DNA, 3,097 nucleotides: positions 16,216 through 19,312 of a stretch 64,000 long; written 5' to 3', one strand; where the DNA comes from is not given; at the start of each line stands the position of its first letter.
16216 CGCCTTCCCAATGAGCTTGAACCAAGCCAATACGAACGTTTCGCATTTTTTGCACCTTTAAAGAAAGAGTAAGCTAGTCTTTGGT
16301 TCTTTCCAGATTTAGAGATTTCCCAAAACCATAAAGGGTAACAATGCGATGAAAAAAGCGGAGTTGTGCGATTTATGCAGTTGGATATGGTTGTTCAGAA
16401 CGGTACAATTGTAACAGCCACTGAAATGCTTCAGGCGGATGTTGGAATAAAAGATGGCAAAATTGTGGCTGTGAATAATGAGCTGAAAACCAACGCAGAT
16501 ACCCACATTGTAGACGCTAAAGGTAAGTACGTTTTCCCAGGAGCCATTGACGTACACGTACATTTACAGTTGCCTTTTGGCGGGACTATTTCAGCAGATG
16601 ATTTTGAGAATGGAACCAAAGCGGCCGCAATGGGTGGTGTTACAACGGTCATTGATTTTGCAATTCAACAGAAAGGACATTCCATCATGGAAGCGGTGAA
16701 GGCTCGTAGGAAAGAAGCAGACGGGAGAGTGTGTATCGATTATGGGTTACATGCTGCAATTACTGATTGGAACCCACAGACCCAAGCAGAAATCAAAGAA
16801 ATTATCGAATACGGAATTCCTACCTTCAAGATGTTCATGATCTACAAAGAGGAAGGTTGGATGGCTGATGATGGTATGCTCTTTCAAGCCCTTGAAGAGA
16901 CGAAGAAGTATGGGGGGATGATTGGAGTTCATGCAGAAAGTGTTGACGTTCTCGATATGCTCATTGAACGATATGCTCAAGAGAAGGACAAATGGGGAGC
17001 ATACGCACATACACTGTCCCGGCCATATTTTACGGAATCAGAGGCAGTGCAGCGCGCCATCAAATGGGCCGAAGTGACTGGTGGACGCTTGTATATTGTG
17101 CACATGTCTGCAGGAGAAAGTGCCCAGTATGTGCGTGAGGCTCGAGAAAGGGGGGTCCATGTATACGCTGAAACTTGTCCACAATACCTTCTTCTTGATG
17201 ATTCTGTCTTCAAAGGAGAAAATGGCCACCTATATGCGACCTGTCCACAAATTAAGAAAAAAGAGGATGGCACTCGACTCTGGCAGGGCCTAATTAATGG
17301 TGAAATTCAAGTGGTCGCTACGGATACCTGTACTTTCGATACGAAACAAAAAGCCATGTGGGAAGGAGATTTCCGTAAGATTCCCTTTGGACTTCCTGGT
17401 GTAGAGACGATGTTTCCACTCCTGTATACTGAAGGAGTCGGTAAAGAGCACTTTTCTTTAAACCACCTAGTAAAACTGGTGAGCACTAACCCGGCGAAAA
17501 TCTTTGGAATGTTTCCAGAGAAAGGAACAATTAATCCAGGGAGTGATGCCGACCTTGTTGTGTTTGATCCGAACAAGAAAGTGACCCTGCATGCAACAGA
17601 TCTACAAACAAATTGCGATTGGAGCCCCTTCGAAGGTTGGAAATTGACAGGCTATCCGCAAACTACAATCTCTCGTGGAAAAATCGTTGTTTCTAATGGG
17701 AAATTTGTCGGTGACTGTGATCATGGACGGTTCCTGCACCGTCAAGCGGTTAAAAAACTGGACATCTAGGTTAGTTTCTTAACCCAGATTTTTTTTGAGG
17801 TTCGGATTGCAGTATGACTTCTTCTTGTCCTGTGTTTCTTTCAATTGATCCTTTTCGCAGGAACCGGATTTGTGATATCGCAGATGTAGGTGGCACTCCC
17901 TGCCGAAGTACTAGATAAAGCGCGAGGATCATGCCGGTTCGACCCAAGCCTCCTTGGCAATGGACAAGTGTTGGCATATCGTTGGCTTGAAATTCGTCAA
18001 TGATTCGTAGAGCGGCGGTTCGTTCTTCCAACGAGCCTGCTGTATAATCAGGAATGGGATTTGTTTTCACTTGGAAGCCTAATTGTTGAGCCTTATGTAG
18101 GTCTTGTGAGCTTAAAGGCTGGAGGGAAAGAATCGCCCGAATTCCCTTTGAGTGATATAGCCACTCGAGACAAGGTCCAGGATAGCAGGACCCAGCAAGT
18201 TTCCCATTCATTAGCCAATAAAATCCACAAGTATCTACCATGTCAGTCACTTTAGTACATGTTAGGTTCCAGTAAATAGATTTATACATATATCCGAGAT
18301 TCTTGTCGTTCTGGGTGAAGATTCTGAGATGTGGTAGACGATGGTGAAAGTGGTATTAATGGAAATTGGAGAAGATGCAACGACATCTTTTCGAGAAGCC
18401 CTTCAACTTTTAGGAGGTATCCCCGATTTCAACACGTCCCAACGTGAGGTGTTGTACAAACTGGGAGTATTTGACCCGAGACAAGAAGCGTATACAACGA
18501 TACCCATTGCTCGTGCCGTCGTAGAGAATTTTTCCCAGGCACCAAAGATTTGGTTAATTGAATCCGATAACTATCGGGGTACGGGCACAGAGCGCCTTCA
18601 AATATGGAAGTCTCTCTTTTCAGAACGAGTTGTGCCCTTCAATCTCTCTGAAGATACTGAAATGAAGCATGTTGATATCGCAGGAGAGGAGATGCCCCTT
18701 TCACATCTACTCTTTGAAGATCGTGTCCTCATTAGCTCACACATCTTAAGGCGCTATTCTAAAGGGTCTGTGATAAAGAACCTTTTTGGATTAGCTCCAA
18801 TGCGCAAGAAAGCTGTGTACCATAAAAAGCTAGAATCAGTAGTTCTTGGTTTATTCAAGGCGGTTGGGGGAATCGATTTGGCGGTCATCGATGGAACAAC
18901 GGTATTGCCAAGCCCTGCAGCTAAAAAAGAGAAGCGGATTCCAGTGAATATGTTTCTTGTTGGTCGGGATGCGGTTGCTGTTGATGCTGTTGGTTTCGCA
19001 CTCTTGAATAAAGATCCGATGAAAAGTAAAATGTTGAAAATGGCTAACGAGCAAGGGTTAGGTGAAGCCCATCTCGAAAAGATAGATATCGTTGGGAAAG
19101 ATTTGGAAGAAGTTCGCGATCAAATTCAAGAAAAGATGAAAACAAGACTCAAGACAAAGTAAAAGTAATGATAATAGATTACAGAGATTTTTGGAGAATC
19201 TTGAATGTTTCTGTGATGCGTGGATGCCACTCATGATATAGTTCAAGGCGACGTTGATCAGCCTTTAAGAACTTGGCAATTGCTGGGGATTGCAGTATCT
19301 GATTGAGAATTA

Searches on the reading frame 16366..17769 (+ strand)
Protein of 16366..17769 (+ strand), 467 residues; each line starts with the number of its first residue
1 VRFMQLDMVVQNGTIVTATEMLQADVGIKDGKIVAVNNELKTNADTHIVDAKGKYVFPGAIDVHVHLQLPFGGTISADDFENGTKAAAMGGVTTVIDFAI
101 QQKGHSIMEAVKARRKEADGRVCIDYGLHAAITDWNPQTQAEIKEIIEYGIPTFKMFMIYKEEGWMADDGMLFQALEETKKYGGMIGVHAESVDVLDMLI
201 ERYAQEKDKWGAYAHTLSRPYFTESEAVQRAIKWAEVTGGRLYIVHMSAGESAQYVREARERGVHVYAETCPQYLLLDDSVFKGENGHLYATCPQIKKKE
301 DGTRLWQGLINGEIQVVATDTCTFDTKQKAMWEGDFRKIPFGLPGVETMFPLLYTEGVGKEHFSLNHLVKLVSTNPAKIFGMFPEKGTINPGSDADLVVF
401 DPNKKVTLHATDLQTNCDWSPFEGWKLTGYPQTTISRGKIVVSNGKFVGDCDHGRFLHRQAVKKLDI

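Call 40: search_protein_families(library=pfam, proteins=[window:16366-17769:+], max_evalue=1e-8)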
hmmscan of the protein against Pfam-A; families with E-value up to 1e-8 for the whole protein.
window:16366-17769:+ (467 aa): 2 families
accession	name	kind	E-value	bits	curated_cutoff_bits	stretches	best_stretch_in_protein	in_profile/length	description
PF01979.26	Amidohydro_1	-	4.7e-28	98.9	25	1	55-441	1-345/345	Amidohydrolase family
PF07969.17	Amidohydro_3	-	1e-18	68.5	29.7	1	148-442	237-472/472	Amidohydrolase family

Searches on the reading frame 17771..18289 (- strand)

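Call 40: search_protein_families(library=pfam, proteins=[window:17771-18289:-], max_evalue=1e-8)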
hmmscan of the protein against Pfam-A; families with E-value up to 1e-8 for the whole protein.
window:17771-18289:- (172 aa): 3 families
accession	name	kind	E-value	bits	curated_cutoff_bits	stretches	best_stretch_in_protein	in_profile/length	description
PF22785.1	Tc-R-P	-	7.2e-16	59.1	27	1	47-128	21-103/106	Polymorphic toxin system, DSP-PTPase phosphatase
PF22784.1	PTP-SAK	-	1.8e-13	51.2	27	1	25-153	6-148/153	Swiss Army Knife protein, DSP-PTPase phosphatase domain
PF00782.25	DSPc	-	9.2e-10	38.9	33.5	1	48-161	17-129/133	Dual specificity phosphatase, catalytic domain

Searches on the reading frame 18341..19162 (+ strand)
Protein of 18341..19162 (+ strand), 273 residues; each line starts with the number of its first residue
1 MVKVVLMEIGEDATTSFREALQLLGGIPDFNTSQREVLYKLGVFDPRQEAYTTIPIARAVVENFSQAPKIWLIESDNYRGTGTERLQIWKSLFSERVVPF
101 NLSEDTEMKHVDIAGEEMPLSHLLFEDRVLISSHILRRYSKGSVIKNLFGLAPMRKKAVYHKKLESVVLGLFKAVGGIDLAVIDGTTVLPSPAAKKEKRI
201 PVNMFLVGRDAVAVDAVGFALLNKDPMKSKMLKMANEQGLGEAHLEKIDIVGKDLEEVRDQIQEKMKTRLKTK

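Call 40: search_protein_families(library=pfam, proteins=[window:18341-19162:+], max_evalue=1e-8)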
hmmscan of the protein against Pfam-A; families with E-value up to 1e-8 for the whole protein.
window:18341-19162:+ (273 aa): 1 family
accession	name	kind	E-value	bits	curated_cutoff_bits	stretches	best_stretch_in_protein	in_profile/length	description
PF04015.17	DUF362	-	1.1e-11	45.7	24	1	40-218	4-198/200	Domain of unknown function (DUF362)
